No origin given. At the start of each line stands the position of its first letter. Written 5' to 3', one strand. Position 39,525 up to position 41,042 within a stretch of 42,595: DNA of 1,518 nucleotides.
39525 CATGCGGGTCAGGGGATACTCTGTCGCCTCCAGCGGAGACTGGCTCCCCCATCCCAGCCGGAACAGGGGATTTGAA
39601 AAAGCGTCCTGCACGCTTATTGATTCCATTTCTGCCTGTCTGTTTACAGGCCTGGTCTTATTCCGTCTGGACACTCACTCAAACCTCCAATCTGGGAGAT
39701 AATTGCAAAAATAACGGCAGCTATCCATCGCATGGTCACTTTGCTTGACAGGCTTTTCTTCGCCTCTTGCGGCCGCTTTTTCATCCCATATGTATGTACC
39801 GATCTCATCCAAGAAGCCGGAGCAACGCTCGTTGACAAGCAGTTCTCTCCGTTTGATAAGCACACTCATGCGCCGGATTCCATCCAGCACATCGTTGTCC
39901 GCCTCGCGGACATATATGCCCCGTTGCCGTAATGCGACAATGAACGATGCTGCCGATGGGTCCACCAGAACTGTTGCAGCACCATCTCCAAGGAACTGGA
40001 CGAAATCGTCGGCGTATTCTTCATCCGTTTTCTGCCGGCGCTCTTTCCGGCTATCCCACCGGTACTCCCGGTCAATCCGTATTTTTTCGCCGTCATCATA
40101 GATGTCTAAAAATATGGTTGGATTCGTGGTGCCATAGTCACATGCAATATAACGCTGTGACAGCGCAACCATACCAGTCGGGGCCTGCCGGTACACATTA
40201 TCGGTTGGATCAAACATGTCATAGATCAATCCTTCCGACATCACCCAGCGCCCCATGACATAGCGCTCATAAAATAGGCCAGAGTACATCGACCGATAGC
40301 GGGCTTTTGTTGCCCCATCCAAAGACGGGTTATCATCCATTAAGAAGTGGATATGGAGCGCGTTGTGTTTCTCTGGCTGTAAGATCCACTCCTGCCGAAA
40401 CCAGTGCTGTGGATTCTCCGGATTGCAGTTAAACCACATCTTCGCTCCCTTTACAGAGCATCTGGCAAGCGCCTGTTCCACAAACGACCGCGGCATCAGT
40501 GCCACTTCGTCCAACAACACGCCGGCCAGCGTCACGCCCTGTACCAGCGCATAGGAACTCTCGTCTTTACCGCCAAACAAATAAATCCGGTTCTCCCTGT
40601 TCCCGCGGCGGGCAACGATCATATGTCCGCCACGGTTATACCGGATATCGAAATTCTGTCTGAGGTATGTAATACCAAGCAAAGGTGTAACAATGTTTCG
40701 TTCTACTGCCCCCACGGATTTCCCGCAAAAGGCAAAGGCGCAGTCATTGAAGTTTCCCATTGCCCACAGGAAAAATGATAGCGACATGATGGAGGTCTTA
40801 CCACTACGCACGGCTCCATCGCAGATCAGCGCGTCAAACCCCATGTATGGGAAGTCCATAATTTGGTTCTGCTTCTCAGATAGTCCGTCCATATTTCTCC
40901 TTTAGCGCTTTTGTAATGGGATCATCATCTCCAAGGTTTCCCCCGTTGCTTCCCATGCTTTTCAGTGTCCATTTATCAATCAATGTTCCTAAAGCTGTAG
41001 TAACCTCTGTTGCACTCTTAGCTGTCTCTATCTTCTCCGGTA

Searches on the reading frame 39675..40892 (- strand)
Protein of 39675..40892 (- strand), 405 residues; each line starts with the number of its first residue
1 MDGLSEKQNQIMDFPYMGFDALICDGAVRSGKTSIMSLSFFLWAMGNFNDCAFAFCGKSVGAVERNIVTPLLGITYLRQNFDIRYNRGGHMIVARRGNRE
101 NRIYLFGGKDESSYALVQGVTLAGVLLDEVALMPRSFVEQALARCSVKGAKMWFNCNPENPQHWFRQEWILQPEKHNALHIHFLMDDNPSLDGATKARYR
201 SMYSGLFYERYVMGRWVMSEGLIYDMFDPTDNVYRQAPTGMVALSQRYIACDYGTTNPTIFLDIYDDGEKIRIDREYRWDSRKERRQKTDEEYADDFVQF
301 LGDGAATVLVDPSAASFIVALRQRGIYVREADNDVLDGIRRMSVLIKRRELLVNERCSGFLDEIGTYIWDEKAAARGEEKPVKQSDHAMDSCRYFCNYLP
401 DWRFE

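Call 52: search_protein_families(library=phrogs, proteins=[window:39675-40892:-], max_evalue=0.00001)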
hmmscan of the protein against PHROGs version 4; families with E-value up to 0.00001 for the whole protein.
window:39675-40892:- (405 aa): 5 families
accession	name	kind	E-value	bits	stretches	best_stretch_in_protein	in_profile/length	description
phrog_2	-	head and packaging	8.6e-46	158.1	1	22-398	280-591/807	terminase large subunit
phrog_10250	-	head and packaging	2.4e-44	152.7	1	199-399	1-215/228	terminase large subunit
phrog_5653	-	head and packaging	3.2e-20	73.7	1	214-397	1-178/199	terminase large subunit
phrog_6672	-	head and packaging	7.3e-15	55.8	1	295-397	24-127/145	terminase large subunit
phrog_29775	-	unknown function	2.4e-07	31.7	1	80-196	56-170/212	-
